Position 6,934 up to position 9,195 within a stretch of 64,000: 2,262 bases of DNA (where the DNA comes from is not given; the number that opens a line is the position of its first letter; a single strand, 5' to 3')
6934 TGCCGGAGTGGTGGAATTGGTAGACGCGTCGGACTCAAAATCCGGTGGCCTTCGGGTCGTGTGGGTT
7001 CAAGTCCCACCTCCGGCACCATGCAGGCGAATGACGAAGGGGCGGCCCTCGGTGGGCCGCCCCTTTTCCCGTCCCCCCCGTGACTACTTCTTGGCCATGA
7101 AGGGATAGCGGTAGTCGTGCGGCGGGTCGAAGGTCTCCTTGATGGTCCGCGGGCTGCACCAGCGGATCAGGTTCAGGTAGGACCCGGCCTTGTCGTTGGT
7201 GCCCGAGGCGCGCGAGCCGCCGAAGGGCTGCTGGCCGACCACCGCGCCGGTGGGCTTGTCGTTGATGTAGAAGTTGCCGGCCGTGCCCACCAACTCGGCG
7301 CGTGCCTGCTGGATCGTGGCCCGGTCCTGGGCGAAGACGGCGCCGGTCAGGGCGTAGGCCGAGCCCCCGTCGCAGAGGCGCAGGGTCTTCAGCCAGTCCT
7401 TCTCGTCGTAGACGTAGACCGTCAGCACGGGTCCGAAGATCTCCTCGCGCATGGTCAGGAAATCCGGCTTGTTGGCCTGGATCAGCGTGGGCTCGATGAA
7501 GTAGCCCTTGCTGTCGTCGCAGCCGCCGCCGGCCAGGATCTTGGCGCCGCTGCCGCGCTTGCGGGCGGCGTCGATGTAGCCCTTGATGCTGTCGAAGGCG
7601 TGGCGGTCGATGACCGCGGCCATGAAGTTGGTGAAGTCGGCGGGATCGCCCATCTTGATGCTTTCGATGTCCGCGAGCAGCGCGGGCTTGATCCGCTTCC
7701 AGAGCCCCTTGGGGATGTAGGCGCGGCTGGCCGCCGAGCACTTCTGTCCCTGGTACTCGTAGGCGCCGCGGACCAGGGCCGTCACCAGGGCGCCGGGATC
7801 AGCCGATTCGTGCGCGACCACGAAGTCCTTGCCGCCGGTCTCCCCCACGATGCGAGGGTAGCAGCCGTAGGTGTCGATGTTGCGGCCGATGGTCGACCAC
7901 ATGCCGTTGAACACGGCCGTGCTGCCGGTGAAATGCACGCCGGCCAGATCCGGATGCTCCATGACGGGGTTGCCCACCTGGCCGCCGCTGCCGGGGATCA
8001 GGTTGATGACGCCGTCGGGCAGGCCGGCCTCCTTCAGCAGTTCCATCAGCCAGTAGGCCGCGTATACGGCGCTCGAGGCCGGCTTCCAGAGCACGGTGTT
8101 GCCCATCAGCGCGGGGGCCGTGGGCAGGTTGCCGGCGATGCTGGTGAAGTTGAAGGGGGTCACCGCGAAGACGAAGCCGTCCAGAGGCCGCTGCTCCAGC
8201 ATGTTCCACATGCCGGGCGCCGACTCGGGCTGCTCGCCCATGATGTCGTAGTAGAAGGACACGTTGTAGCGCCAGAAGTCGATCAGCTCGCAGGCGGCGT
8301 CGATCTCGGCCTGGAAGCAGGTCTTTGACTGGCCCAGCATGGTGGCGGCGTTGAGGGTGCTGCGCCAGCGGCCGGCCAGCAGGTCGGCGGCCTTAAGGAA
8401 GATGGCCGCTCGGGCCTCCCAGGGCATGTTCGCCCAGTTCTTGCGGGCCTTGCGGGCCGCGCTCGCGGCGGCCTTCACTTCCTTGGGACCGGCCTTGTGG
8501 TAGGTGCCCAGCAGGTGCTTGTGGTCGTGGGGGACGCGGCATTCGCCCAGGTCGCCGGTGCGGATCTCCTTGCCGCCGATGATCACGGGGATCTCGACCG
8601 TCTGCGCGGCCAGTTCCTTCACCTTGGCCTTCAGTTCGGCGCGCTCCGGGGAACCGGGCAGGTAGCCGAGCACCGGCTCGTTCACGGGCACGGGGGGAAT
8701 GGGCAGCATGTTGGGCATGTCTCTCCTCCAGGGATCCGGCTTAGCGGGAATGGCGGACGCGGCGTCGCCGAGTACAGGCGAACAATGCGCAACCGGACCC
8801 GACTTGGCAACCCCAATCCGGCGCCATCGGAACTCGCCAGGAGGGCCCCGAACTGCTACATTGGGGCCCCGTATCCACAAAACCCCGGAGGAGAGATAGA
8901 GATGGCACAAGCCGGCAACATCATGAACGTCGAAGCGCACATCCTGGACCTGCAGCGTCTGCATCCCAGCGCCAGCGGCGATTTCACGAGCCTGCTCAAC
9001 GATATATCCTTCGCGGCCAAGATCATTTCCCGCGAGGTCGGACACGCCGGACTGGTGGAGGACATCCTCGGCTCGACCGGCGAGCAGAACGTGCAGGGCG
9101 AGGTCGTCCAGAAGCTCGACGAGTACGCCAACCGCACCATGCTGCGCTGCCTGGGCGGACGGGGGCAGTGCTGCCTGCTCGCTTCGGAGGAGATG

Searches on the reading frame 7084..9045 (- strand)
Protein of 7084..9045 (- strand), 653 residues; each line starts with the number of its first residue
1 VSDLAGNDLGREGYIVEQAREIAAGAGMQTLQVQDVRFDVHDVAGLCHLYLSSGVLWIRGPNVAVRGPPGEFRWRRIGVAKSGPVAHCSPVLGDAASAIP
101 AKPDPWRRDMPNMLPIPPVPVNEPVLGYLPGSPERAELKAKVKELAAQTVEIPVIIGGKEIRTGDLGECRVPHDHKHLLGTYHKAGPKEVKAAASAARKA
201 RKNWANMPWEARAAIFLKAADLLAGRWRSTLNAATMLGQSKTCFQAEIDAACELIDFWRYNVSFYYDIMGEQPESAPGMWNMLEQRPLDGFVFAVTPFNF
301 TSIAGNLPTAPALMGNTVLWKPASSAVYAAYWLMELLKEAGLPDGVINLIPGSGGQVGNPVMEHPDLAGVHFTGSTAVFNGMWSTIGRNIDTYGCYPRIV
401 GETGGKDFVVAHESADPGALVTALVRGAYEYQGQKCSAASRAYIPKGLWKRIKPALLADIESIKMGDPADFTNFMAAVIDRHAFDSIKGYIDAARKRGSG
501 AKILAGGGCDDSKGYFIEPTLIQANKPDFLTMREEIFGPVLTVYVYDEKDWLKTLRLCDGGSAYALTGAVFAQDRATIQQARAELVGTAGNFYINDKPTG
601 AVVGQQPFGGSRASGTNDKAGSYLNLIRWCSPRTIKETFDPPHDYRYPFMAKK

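Call 48: search_protein_families(library=pfam, proteins=[window:7084-9045:-], max_evalue=0.001)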
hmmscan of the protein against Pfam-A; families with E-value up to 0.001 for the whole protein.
window:7084-9045:- (653 aa): 1 family
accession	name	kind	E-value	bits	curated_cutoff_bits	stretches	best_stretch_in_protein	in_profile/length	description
PF00171.27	Aldedh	-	1.8e-100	337.2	23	1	172-623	14-450/461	Aldehyde dehydrogenase family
